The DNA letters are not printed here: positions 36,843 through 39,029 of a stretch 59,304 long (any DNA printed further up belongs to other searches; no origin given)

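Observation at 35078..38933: Tandem orphan condensation-like / cNMP-binding-like fusion proteins: candidate undescribed sensor-acyltransferase-like system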

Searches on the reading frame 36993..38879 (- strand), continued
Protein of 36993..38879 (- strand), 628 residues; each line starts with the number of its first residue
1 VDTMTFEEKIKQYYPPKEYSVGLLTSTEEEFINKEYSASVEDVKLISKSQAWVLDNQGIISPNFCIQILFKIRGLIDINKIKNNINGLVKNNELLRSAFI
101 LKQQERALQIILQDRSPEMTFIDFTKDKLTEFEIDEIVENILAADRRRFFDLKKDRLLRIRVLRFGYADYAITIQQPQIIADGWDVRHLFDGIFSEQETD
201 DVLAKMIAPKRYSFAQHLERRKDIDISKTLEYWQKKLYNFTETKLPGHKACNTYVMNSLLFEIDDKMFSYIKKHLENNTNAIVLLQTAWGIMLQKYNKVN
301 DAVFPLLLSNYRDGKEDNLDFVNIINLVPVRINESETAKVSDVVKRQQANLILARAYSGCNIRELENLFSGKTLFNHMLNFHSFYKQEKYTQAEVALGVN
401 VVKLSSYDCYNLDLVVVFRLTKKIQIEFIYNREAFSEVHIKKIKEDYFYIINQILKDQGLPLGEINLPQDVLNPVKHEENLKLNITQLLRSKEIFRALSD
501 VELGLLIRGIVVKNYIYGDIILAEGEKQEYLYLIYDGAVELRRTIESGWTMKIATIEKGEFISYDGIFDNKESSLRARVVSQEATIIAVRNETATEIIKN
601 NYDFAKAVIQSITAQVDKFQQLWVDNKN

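Call 18: search_solved_structures(query=A1, max_evalue=0.001, show_alignments=1)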
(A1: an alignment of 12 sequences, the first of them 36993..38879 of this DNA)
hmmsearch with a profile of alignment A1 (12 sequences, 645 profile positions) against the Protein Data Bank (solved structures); distinct sequences matched with E-value up to 0.001: 164 (the best 60 are shown).
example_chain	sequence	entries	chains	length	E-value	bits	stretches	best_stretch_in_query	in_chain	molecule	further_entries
9rde_A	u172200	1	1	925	7.7e-79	268.8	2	8-483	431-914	Bacitracin synthase 3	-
8f7f_A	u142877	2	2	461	6.5e-69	236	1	50-481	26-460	Surfactin synthetase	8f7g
8f7h_A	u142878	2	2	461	1.2e-68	235.1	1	50-481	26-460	Surfactin synthetase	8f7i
2vsq_A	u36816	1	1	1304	2.7e-67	230.6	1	52-484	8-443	SURFACTIN SYNTHETASE SUBUNIT 3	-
9bfd_B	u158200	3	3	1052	1.8e-64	221.3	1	52-489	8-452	Tyrocidine synthase 2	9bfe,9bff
8hlk_A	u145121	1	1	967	4.2e-53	183.7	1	51-490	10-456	Microcystin synthetase B (Fragment)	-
9lcq_A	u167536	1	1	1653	3.5e-38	134.4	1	27-349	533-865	PvdL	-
9lcp_A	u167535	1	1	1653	6.5e-38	133.5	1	27-349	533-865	PvdL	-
9lco_A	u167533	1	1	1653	6.5e-38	133.5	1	27-349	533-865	PvdL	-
9up2_A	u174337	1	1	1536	6.5e-38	133.5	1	27-349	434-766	PvdL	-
8jbr_A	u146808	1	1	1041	1.2e-23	86.5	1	51-470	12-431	McyA protein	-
5u89_A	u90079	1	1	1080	7.5e-22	80.5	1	54-487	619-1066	Amino acid adenylation domain protein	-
9ya0_MA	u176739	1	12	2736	2.1e-20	75.7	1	493-610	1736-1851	PCR12, TGME49_219070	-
2jgp_A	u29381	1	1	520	1.7e-19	72.7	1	77-482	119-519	TYROCIDINE SYNTHETASE 3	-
6oyf_A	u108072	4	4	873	9e-16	60.4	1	83-369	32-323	Txo1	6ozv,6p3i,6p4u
4tx2_B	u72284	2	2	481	3.6e-10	41.9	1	65-364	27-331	Non-ribosomal peptide synthetase | Peptide synthetase, module 7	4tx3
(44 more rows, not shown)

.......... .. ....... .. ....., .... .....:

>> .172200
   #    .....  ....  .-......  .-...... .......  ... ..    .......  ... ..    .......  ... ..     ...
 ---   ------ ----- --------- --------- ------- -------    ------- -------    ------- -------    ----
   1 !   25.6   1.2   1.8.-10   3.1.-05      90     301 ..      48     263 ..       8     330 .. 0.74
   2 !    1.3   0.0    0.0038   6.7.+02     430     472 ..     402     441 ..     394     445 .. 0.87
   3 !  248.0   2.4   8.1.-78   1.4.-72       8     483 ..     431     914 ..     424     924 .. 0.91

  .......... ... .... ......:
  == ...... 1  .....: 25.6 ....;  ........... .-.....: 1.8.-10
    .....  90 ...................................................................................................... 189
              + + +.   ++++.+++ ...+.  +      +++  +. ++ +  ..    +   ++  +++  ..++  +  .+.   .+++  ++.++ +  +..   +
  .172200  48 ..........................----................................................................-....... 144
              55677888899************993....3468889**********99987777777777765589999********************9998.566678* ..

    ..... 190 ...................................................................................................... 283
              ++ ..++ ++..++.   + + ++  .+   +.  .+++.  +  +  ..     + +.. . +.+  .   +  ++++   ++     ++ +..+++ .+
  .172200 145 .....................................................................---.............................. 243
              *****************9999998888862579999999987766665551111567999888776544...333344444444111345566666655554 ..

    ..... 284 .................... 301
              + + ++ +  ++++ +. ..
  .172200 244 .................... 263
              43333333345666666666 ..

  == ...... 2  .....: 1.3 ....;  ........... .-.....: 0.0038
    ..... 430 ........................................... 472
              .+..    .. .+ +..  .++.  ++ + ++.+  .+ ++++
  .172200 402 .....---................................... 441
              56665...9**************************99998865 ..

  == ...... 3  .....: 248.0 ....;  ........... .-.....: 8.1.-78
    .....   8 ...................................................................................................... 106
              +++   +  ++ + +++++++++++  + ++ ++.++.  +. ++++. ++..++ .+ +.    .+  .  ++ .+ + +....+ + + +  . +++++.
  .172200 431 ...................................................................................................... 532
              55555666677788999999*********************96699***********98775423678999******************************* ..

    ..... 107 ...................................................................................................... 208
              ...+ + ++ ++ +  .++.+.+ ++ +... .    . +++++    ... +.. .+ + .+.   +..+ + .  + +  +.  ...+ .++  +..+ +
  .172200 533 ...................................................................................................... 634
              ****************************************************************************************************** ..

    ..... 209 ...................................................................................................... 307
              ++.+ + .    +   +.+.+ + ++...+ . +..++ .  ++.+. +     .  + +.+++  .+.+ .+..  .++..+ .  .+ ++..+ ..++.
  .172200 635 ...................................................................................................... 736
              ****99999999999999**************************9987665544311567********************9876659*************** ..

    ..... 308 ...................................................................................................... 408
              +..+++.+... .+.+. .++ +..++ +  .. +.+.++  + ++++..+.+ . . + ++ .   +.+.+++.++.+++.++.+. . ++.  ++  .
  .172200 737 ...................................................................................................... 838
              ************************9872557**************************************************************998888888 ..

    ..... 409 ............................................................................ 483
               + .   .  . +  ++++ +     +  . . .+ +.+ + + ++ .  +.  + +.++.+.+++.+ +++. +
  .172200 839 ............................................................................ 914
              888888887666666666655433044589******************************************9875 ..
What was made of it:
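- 38769..38813 (-): A, aa 20-34: helix resembling the donor helix of NRPS COM domains (hydrophobic x-x-I/L-x-x-x-Y pattern). The family profile aligns this stretch to the cis-COM segment of bacitracin synthetase 3 E-COM-C (9rde) (call 18).
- On COM-domain-associated (post-epimerization) condensation domains: The profile aligns family positions 8-50 to the BacC cis-COM segment (call 18).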

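Call 29: search_protein_families(library=pfam, proteins=[L017:11732-12121:+, L017:12122-14335:+, L017:7807-9759:-, L016:1982-2500:+, L013:6997-8439:+, L013:10624-12471:+, L014:8178-9620:+, L014:11939-13135:-, L012:9071-9982:+, L015:2652-3932:+], max_evalue=0.001)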
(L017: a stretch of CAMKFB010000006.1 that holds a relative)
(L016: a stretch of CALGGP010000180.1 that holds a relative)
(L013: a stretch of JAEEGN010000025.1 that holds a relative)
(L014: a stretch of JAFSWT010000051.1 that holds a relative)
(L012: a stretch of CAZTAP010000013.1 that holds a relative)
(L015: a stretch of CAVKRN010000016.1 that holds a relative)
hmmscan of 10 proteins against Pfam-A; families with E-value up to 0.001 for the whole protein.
L017:11732-12121:+ (129 aa): 2 families
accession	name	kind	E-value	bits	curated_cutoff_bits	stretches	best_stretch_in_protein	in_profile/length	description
PF01740.26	STAS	-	5.3e-15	55.5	22.6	1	34-128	3-100/106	STAS domain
PF13466.11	STAS_2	-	9.7e-12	45.3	29.2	1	44-120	1-78/80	STAS domain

L017:12122-14335:+ (737 aa): 3 families
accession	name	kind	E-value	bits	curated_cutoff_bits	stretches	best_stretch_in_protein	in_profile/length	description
PF07228.17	SpoIIE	-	1.3e-47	162.7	25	1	533-731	1-191/192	Stage II sporulation protein E (SpoIIE)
PF02743.24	dCache_1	-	3.7e-14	53.3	45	1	217-360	95-239/240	Cache domain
PF00672.30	HAMP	-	2.8e-11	44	25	1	418-468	2-52/53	HAMP domain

L017:7807-9759:- (650 aa): 0 families

L016:1982-2500:+ (172 aa): 0 families

L013:6997-8439:+ (480 aa): 2 families
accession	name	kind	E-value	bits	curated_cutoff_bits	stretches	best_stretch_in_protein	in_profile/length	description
PF10150.14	RNase_E_G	-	6e-101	337.8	25.5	1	114-382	1-269/270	Ribonuclease E/G family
PF20833.2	RNase_E_G_Thio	-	0.00012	22.5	26.8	1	395-475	2-83/86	RNase E/G, Thioredoxin-like domain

L013:10624-12471:+ (615 aa): 1 family
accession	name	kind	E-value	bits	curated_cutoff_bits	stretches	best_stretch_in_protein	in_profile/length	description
PF00528.27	BPD_transp_1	-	1.6e-17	64.3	26.4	2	427-605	2-178/184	Binding-protein-dependent transport system inner membrane component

L014:8178-9620:+ (480 aa): 2 families
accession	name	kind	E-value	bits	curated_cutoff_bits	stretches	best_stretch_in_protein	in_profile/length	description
PF10150.14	RNase_E_G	-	2.7e-100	335.7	25.5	1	114-383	1-270/270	Ribonuclease E/G family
PF20833.2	RNase_E_G_Thio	-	0.00024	21.6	26.8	1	395-475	2-83/86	RNase E/G, Thioredoxin-like domain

L014:11939-13135:- (398 aa): 1 family
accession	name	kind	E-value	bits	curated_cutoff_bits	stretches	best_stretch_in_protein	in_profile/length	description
PF01098.24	FTSW_RODA_SPOVE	-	2.8e-95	319.7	26.4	1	25-370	7-353/356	Cell cycle protein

L012:9071-9982:+ (303 aa): 2 families
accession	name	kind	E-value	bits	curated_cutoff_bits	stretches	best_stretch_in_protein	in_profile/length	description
PF02588.21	YitT_membrane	-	1.2e-56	191.8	24.3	1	13-217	2-204/205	Uncharacterised 5xTM membrane BCR, YitT family COG1284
PF10035.14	DUF2179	-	9.2e-19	67.5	22.8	1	223-277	1-55/55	Uncharacterized protein conserved in bacteria (DUF2179)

L015:2652-3932:+ (426 aa): 2 families
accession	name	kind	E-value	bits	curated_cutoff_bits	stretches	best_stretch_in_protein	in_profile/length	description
PF00535.33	Glycos_transf_2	-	4e-14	53.3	23.3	1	7-125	1-117/168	Glycosyl transferase family 2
PF10111.15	Glyco_tranf_2_2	-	0.00041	20.4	27.3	1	61-99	56-94/276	Glycosyltransferase like family 2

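Call 30: search_protein_representatives(alignment_id=A1)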
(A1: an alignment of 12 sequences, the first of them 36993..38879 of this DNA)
Query: 12 sequences, 645 profile positions. Proteins with E-value up to 0.001 (for the whole library): 98279; up to 1e-10: 54421; up to 1e-30: 18380. The best 150 are listed.
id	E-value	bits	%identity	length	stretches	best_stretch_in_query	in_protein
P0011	1.2e-286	968.6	-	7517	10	45-489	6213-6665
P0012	2.1e-283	957.9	-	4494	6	52-484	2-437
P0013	1.7e-275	931.7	-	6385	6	51-485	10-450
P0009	1.6e-267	905.4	-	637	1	11-643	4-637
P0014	2.5e-265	898.2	-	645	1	1-643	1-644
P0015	1.0e-255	866.4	-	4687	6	12-487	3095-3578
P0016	5.4e-254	860.7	-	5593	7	28-484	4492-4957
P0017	2.6e-252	855.1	-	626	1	19-643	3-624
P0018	3.8e-247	838.1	-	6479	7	17-504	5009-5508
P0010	9.4e-247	836.8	-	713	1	12-644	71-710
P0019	8.2e-246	833.7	-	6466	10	27-494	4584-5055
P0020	8.5e-246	833.6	-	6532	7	50-487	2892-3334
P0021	2.0e-242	822.5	-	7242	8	51-501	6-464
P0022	5.7e-237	804.5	-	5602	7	35-495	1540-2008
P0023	1.2e-234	796.8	-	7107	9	24-490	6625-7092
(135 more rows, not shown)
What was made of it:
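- Tried and rejected: Exhaustive profile search (call 30).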

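Call 34: find_encoding_contigs(protein=window:36993-38870:-, flank=3000, max_places=4)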
Protein window:36993-38870:- (625 aa): 24 contigs read that carry it; 4 places shown.
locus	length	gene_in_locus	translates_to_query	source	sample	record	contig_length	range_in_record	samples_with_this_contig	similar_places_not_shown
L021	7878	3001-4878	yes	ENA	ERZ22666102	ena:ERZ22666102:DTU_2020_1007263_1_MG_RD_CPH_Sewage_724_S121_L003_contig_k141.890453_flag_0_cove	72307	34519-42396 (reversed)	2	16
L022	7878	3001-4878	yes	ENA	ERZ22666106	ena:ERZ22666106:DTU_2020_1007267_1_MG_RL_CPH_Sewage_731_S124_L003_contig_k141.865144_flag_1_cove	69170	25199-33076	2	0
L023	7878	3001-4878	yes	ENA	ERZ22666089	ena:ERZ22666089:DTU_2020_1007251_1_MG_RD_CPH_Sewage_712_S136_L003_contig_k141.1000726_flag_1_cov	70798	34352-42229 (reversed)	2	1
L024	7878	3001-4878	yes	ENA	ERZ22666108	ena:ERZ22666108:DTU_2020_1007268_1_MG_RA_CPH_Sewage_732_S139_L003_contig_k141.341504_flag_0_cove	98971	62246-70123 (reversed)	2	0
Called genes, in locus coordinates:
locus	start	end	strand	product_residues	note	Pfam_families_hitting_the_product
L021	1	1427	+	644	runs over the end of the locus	PF13589:HATPase_c_3, PF00183:HSP90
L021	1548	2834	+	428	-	PF00270:DEAD, PF04851:ResIII (weak), PF00271:Helicase_C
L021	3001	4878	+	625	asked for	PF00668:Condensation, PF00027:cNMP_binding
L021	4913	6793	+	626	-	PF00668:Condensation, PF00027:cNMP_binding (weak)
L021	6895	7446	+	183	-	PF00929:RNase_T, PF16473:Rv2179c-like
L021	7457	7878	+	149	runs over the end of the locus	PF04463:2-thiour_desulf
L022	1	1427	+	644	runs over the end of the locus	PF13589:HATPase_c_3, PF00183:HSP90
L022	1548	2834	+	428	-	PF00270:DEAD, PF04851:ResIII (weak), PF00271:Helicase_C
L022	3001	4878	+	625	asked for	PF00668:Condensation, PF00027:cNMP_binding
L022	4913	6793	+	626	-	PF00668:Condensation, PF00027:cNMP_binding (weak)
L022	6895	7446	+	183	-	PF00929:RNase_T, PF16473:Rv2179c-like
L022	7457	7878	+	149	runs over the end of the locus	PF04463:2-thiour_desulf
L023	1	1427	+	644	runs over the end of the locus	PF13589:HATPase_c_3, PF00183:HSP90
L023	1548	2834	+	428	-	PF00270:DEAD, PF04851:ResIII (weak), PF00271:Helicase_C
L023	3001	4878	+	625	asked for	PF00668:Condensation, PF00027:cNMP_binding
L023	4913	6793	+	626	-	PF00668:Condensation, PF00027:cNMP_binding (weak)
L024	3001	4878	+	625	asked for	PF00668:Condensation, PF00027:cNMP_binding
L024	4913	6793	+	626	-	PF00668:Condensation, PF00027:cNMP_binding (weak)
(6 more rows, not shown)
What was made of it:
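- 36993..38870 (-): Gene A, 625 aa from ATG 38870 (alternative GTG 38879 gives 628 aa): COM-helix-like N-terminus, condensation domain and CAP-type domain. The exact protein occurs in 164 blocks of public assemblies, always followed by B (call 34).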

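Call 35: find_encoding_contigs(protein=P0002, flank=6000, max_places=3)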
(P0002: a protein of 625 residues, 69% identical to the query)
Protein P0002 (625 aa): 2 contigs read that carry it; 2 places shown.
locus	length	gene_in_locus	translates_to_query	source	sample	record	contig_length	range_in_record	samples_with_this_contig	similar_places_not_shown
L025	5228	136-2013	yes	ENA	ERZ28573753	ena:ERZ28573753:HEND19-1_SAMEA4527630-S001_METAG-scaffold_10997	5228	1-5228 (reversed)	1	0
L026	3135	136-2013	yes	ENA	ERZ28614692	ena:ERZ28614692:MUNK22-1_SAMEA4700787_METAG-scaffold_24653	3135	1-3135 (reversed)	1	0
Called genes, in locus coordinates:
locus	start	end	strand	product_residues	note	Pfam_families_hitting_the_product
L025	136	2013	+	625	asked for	PF00668:Condensation, PF00027:cNMP_binding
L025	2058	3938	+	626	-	PF00668:Condensation, PF00027:cNMP_binding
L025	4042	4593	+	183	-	PF00929:RNase_T, PF16473:Rv2179c-like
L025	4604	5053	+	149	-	PF04463:2-thiour_desulf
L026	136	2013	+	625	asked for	PF00668:Condensation, PF00027:cNMP_binding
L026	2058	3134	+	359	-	?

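Call 37: find_homologous_proteins(query=A1, max_evalue=1e-40)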
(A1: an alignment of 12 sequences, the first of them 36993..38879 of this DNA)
Query A1 (12 sequences) (628 aa, profile of the alignment): 9 proteins with E <= 1e-40 among 8000 candidates.
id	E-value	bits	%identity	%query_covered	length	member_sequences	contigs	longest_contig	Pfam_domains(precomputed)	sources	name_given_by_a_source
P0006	0.0e+0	1039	36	95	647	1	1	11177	PF00668.26,PF00027.36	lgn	-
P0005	0.0e+0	1037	35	97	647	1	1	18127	PF00668.26,PF00027.36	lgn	-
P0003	1.0e-297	1007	35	97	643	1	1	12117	PF00668.26,PF00027.36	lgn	-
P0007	2.6e-285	966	35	95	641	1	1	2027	PF00668.26,PF00027.36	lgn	-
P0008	3.5e-285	965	33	95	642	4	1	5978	PF00668.26,PF00027.36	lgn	-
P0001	1.6e-276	937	98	100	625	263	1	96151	PF00668.26,PF00027.36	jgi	-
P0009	5.1e-267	905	33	97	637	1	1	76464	PF00668.26,PF00027.36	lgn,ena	-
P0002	1.4e-265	901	69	99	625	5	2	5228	PF00668.26,PF00027.36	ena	-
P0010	3.0e-246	837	26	94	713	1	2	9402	PF00668.26,PF00027.36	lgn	-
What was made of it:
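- Tried and rejected: Profile re-search in the word-indexed protein database (call 37).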

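Call 43: predict_structure(alignment_id=A1)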
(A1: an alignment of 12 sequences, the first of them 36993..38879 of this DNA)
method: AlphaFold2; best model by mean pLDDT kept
length: 628 residues; sequences in the alignment: 12
mean_pLDDT: 69.5   pTM: 0.49
mean pLDDT of the five models: 69.5, 62.9, 57.7, 50.3, 49.7
residues with pLDDT >= 90: 1; 70-90: 360; 50-70: 181; < 50: 86
segments of 3 or more residues with pLDDT < 50: 1-15, 57-63, 207-215, 310-324, 383-391, 393-397, 403-409, 469-476, 546-549
pLDDT, mean of each block of 10 residues (from residue 1): 43 57 78 79 74 54 59 74 84 81 71 83 73 57 56 76 77 71 58 66 48 48 63 85 83 68 78 63 82 87 73 38 59 81 80 69 70 72 46 47 49 72 72 84 86 67 58 51 81 84 83 67 74 86 55 79 71 75 76 84 83 72 54
secondary structure, 60 per line:
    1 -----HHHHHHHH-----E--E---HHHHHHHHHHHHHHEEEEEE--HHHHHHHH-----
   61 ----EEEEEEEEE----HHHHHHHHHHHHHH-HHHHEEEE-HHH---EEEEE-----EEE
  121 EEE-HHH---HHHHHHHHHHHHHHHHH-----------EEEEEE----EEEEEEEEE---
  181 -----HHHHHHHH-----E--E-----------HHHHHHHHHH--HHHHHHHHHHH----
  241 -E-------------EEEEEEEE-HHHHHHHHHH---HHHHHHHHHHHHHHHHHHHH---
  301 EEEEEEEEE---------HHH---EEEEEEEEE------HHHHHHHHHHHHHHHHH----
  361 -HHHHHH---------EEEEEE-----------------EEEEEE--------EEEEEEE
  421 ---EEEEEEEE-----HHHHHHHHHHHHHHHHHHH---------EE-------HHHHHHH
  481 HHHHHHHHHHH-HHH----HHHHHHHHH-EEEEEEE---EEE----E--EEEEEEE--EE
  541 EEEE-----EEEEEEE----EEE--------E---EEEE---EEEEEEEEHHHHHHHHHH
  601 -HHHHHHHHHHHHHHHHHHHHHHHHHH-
elements in order: H6-13 H26-39 E40-45 H48-55 E65-73 H78-91 H93-96 E97-100 E108-112 E118-123 H131-147 E159-164 E169-177 H186-193 H214-223 H226-236 E256-263 H265-274 H278-297 E301-309 E325-333 H340-356 H362-367 E377-382 E400-405 E414-420 E424-431 H437-455 H474-491 H500-508 E510-516 E520-522 E530-536 E539-544 E550-556 E561-563 E576-579 E583-590 H591-600 H602-627
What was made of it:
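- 38769..38813 (-): AF2 predicts a helix at residues 26-39 (call 43).
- The full-length model is only moderate (pLDDT 69.5, pTM 0.49, call 43).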
